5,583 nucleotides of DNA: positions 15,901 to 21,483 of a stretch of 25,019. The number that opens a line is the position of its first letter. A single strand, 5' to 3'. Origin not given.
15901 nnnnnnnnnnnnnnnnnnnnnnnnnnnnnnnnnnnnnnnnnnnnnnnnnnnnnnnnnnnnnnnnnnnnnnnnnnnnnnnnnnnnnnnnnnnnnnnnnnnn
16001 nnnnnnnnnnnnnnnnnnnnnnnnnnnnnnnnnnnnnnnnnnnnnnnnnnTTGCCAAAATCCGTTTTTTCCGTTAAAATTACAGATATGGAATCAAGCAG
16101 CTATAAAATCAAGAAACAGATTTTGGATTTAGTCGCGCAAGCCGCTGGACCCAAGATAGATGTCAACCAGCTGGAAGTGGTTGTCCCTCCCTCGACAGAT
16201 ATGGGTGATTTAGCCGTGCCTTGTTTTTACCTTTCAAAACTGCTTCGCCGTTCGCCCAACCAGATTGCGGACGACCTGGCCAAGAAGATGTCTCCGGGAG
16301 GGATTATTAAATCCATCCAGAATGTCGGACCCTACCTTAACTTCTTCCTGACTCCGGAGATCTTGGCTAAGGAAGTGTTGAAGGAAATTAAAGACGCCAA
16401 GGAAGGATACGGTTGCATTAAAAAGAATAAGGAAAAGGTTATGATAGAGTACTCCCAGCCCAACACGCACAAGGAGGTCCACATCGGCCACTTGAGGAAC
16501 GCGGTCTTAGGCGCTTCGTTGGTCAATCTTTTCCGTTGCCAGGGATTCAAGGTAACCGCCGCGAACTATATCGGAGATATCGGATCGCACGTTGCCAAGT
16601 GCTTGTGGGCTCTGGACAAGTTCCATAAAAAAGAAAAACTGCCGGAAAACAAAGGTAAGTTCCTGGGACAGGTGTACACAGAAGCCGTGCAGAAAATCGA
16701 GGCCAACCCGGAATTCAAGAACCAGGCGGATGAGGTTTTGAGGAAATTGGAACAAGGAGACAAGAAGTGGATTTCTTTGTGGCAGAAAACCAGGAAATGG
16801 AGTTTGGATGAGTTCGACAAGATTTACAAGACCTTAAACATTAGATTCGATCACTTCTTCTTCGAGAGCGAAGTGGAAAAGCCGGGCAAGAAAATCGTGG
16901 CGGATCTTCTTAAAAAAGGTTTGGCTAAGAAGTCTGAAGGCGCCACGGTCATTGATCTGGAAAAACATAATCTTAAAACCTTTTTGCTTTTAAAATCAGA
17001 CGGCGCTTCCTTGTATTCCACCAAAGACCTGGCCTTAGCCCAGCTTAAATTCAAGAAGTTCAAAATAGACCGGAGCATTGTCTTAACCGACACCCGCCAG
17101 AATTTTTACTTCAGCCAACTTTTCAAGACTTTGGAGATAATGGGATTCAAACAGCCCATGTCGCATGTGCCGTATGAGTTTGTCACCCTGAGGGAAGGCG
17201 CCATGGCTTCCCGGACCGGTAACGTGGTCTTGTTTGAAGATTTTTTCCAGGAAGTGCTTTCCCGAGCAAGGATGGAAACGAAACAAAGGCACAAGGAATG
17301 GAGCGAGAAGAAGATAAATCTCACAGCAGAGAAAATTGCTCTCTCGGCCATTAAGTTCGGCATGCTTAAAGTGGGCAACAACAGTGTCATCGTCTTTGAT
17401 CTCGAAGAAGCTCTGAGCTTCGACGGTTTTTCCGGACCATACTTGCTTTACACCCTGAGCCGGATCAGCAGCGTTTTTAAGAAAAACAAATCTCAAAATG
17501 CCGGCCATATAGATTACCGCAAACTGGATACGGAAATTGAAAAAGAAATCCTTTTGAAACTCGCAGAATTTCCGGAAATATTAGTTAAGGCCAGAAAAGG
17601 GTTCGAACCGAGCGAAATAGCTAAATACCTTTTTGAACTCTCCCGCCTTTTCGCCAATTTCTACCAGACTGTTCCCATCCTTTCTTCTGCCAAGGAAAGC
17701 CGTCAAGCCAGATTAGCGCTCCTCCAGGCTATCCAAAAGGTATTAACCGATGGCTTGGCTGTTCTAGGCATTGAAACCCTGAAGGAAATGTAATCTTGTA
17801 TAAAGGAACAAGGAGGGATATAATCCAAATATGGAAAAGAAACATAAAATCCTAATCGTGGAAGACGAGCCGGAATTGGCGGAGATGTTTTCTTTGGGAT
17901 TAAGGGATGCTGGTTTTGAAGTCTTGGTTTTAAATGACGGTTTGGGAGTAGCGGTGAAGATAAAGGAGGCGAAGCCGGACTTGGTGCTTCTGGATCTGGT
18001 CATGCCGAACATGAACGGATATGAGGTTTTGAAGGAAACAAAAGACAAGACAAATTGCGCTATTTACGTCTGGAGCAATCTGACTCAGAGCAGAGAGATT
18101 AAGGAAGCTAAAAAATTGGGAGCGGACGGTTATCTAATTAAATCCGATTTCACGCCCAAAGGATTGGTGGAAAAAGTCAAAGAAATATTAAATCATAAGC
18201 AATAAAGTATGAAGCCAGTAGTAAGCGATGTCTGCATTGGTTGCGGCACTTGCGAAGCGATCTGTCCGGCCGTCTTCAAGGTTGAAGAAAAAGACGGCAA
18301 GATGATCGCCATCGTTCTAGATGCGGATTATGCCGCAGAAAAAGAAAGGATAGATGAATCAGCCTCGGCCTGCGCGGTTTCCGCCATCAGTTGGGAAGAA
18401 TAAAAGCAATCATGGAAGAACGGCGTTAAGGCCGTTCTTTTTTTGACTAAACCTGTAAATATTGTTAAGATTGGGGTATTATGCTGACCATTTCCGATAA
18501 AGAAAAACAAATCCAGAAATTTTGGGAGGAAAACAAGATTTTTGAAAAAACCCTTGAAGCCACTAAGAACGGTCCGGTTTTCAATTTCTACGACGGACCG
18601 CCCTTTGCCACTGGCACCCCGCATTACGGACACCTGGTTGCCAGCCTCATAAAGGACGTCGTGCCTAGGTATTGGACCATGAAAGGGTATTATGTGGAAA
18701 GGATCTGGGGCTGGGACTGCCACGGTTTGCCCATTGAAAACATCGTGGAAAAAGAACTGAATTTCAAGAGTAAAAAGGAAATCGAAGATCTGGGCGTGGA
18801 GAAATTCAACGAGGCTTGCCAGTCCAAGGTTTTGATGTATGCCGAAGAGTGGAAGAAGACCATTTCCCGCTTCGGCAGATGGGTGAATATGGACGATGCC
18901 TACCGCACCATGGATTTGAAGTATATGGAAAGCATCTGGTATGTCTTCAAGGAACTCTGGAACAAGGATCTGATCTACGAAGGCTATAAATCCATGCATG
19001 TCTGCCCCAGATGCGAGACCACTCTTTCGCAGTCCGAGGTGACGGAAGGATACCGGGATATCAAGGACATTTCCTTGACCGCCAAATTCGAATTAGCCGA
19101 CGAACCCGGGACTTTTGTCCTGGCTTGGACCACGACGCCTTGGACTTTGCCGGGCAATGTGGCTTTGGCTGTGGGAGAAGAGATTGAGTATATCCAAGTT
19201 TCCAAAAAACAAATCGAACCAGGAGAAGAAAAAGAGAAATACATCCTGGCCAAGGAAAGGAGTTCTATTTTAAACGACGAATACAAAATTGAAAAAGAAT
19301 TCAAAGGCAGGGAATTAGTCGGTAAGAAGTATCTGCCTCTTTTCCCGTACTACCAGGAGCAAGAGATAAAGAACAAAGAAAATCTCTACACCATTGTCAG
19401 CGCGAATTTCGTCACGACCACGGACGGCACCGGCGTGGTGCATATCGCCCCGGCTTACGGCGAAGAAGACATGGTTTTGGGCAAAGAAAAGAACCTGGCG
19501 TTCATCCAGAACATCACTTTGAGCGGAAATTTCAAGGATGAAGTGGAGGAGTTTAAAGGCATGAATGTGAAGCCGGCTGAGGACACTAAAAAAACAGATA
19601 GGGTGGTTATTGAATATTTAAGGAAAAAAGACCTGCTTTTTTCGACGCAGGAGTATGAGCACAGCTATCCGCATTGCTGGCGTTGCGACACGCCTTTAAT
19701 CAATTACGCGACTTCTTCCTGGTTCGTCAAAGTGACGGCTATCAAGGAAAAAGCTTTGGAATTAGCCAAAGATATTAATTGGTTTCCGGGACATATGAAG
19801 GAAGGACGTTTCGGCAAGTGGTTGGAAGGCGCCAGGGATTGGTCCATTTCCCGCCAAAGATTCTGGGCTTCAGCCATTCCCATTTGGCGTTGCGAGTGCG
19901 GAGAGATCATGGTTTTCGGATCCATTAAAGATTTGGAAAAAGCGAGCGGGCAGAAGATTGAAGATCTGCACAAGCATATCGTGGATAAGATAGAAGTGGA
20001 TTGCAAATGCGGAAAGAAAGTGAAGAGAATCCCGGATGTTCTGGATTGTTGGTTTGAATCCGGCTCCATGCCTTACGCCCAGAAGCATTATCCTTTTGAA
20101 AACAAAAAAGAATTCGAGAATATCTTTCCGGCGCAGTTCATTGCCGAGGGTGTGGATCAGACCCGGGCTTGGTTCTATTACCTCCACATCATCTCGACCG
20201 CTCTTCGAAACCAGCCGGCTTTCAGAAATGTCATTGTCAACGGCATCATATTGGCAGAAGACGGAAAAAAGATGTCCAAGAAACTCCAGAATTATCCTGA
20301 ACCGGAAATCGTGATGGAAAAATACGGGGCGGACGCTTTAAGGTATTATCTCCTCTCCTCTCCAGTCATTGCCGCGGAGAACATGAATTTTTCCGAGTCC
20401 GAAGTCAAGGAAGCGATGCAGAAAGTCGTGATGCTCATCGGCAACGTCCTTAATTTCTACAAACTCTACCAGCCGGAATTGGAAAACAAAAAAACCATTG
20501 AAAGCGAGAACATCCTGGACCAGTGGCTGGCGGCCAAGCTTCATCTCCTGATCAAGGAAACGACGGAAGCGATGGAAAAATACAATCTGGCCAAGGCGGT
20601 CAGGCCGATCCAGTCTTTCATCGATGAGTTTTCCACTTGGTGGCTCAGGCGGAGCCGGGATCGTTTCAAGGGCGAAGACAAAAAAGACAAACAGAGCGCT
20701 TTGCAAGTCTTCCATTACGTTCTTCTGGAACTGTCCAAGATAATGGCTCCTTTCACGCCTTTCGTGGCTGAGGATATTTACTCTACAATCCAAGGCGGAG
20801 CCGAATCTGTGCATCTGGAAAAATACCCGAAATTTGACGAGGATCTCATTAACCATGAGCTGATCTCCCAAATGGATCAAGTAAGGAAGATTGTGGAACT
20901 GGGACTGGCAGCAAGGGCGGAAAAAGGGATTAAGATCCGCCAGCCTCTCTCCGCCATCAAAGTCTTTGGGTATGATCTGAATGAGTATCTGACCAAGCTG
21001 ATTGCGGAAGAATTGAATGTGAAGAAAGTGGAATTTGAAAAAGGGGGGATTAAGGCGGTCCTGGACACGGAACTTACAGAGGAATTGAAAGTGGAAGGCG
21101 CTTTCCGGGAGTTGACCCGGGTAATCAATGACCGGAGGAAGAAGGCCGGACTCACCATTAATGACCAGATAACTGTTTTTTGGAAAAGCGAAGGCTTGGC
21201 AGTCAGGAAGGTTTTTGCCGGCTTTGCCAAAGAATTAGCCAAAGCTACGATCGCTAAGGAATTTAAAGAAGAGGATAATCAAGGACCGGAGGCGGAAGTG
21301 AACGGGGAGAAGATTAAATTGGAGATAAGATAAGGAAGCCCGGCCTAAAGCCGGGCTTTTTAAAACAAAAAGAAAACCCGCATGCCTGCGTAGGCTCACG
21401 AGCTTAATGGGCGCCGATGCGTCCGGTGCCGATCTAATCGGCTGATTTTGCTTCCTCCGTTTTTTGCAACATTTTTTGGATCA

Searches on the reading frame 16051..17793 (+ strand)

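Call 11: search_protein_families(library=pfam, proteins=[window:16051-17793:+], max_evalue=0.01)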
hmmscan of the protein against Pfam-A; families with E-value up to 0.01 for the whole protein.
window:16051-17793:+ (580 aa): 4 families
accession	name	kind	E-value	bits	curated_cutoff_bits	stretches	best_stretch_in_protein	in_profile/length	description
PF00750.26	tRNA-synt_1d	-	2.2e-58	198.3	23.3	1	119-441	11-339/349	tRNA synthetases class I (R), catalytic domain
PF05746.21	DALR_1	-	2.5e-31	108.6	22.3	1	465-580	1-117/117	DALR anticodon binding domain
PF03485.21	Arg_tRNA_synt_N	-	1.4e-16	61.3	21.5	1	19-100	2-85/85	Arginyl tRNA synthetase N terminal domain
PF01406.26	tRNA-synt_1e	-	0.0034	17.2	27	1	127-304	7-134/301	tRNA synthetases class I (C) catalytic domain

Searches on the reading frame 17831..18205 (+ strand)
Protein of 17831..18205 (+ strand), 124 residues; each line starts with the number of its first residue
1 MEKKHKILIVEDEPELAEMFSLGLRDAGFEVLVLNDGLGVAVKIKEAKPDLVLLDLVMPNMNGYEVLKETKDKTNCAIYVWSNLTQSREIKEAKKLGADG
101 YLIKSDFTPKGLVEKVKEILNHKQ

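Call 11: search_protein_families(library=pfam, proteins=[window:17831-18205:+], max_evalue=0.01)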
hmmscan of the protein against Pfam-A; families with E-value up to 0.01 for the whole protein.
window:17831-18205:+ (124 aa): 1 family
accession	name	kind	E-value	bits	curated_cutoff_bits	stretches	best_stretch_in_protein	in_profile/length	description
PF00072.30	Response_reg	-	9e-21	74.6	30.2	1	7-116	1-110/111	Response regulator receiver domain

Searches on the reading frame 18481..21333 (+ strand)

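Call 11: search_protein_families(library=pfam, proteins=[window:18481-21333:+], max_evalue=0.01)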
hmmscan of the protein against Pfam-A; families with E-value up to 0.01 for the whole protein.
window:18481-21333:+ (950 aa): 5 families
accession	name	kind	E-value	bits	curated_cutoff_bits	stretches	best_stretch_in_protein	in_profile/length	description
PF00133.28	tRNA-synt_1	-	3.5e-137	458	22.7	1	10-635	1-413/414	tRNA synthetases class I (I, L, M and V)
PF08264.19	Anticodon_1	-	2.7e-34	118.6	25.1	1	680-825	1-146/148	Anticodon-binding domain of tRNA ligase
PF09334.17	tRNA-synt_1g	-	9e-19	67.9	20.1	2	41-188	8-136/391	tRNA synthetases class I (M)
PF19302.4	DUF5915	-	1.1e-16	61.4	27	1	854-949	97-192/195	Domain of unknown function (DUF5915)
PF01406.26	tRNA-synt_1e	-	6.1e-06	26.2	27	1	572-646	229-300/301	tRNA synthetases class I (C) catalytic domain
